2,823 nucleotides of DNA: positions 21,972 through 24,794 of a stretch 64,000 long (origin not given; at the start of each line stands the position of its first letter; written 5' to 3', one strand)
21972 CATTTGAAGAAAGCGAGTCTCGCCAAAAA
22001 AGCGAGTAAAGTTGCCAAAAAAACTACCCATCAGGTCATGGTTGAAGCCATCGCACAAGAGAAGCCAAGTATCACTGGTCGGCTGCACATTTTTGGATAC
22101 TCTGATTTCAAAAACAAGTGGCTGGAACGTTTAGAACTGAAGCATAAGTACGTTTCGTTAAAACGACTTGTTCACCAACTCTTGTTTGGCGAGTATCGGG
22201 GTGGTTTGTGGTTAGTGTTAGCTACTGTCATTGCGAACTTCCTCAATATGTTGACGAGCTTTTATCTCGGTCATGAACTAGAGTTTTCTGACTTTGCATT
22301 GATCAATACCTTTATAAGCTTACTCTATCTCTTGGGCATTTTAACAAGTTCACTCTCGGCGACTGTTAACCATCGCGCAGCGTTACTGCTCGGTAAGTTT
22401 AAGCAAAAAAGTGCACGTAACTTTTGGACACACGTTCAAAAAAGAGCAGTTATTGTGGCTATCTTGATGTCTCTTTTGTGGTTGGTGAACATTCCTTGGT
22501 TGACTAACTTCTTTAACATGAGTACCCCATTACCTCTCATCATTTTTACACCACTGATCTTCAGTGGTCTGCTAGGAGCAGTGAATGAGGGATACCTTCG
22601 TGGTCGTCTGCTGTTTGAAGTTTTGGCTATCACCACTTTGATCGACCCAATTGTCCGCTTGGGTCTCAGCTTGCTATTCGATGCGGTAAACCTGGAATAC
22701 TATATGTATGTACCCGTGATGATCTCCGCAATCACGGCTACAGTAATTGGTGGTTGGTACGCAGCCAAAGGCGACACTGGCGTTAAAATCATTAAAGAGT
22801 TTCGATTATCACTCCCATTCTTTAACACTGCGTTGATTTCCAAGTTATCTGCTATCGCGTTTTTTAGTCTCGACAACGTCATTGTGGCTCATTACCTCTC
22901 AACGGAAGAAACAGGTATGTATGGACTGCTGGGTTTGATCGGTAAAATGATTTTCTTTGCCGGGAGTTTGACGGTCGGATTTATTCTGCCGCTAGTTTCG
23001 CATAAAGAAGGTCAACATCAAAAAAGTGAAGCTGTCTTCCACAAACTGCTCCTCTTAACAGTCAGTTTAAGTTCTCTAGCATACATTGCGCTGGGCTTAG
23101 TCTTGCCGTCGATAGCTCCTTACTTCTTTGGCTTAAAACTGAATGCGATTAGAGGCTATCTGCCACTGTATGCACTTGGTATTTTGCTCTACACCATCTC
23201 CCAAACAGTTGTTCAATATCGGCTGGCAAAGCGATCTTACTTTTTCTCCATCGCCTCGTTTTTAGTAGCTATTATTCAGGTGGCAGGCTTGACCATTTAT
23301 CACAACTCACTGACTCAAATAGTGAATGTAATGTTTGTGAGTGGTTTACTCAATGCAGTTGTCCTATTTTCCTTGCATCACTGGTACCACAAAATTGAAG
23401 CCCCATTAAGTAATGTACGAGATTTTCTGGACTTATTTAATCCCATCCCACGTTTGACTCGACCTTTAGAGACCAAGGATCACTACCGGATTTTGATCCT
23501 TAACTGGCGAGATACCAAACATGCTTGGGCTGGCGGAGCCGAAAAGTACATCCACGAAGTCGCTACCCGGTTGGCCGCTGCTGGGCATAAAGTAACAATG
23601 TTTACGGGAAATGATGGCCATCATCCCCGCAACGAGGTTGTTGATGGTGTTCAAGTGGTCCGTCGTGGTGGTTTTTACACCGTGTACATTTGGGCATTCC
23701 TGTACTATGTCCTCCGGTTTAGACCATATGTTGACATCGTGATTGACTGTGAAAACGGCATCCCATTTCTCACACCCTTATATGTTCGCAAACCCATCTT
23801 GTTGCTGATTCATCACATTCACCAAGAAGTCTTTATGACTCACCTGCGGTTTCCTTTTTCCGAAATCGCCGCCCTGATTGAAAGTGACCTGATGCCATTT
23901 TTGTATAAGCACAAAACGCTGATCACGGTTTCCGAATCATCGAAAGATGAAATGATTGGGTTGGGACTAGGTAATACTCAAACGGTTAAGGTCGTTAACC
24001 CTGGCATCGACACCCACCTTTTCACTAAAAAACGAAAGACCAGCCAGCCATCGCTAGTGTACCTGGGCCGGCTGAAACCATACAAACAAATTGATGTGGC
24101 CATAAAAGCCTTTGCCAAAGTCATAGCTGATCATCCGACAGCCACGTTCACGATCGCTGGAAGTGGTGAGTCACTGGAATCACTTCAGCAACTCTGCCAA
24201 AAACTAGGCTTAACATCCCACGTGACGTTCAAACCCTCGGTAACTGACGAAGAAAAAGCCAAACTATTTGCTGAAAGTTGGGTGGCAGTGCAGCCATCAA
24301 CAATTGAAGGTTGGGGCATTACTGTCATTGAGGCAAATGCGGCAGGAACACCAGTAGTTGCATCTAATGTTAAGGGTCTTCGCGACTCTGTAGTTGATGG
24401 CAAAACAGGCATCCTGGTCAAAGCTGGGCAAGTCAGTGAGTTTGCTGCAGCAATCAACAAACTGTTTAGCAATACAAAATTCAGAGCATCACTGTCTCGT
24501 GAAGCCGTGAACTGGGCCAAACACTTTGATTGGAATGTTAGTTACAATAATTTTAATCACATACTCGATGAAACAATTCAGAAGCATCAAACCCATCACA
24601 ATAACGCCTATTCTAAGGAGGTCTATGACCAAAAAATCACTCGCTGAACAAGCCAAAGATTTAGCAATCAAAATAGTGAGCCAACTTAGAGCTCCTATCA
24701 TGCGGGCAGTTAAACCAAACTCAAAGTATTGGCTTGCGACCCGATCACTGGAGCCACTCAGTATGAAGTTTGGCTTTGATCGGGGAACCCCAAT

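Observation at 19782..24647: Single 1621-aa polypeptide fusing GT2 + processive GT2 (QxxRW) + Wzx-like flippase + GT4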

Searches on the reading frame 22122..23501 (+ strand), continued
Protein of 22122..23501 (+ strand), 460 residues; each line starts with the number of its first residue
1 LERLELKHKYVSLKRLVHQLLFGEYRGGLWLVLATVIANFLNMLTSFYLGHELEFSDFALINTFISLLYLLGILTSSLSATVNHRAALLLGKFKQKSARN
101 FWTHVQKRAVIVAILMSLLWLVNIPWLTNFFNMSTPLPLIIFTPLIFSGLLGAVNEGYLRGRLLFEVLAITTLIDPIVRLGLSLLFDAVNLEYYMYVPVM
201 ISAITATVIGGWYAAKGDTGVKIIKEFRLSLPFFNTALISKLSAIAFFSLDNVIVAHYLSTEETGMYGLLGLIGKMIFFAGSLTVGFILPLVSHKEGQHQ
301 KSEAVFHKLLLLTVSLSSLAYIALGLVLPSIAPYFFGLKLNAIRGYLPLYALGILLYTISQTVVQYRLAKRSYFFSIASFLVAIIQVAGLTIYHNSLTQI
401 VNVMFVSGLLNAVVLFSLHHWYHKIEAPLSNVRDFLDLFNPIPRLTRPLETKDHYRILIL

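Call 71: search_protein_families(library=ncbifam, alignment_id=A1, max_evalue=0.01)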
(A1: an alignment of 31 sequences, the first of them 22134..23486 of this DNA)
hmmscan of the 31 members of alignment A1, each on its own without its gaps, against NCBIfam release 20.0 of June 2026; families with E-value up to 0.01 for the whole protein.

A. member 1, window:22134-23486:+ (451 aa): 0 families

B. families by the number of members that match (of 31 scanned): 1 family
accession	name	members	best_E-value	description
TIGR02900.1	spore_V_B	4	3.9e-08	stage V sporulation protein B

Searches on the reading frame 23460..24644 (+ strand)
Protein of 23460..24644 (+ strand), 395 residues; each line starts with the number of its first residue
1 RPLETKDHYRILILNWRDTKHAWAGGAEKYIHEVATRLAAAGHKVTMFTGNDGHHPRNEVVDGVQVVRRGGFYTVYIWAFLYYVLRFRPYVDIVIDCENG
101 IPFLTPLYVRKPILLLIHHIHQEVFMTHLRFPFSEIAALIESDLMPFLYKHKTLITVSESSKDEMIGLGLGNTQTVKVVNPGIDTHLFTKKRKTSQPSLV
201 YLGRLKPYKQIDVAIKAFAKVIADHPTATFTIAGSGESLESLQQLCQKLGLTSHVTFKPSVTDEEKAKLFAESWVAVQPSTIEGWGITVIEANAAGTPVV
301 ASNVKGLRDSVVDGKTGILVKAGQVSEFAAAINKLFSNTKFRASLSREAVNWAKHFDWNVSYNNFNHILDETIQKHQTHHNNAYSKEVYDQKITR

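Call 29: search_solved_structures(query=window:23460-24644:+, max_evalue=0.00001)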
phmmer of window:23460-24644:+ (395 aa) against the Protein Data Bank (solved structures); distinct sequences matched with E-value up to 0.00001: 69 (the best 60 are shown).
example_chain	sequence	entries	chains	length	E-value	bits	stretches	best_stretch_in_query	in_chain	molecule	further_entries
3c4q_A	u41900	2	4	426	1.5e-18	70.4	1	176-376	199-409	Predicted glycosyltransferases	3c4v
3c48_A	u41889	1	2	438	2.4e-18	69.7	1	176-375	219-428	Predicted glycosyltransferases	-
7qsg_A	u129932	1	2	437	1.4e-16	63.9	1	153-340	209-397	D-inositol 3-phosphate glycosyltransferase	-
6kih_A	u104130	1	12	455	1.5e-16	63.9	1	194-349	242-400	Tll1590 protein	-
4n9w_A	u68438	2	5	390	1.1e-14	57.7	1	198-362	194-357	GDP-mannose-dependent alpha-(1-2)-phosphatidylinositol mannosyltransferase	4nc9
2gej_A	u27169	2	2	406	1.2e-14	57.6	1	198-362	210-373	PHOSPHATIDYLINOSITOL MANNOSYLTRANSFERASE (PimA)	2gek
2bis_A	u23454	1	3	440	5.9e-12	48.7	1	198-363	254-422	GLGA GLYCOGEN SYNTHASE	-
3fro_A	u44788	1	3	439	8.2e-12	48.2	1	198-363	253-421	GlgA glycogen synthase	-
3l01_A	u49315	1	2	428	9.3e-12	48.1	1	198-361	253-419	GlgA glycogen synthase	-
2f9f_A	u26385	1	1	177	1.6e-11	47.3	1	201-349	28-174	first mannosyl transferase (wbaZ-1)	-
7qnt_AAA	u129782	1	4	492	1.9e-11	47.1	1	195-347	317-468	TarM(Se)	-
7qd7_AAA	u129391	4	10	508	2e-11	47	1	195-347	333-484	TarM(Se)_G117R | TarM(Se)_G117R-4RboP | TarM(Se)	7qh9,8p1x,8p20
9v0l_A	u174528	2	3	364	6.7e-11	45.2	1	176-338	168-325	tetrahydrobiopterin glucosyltransferases | tetrahydrobiopterin glucosyltransferase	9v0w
3okc_A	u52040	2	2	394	1.4e-10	44.1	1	196-375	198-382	GDP-mannose-dependent alpha-(1-6)-phosphatidylinositol monomannoside mannosyltransferase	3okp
3oka_A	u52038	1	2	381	3.6e-10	42.8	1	196-369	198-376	GDP-mannose-dependent alpha-(1-6)-phosphatidylinositol monomannoside mannosyltransferase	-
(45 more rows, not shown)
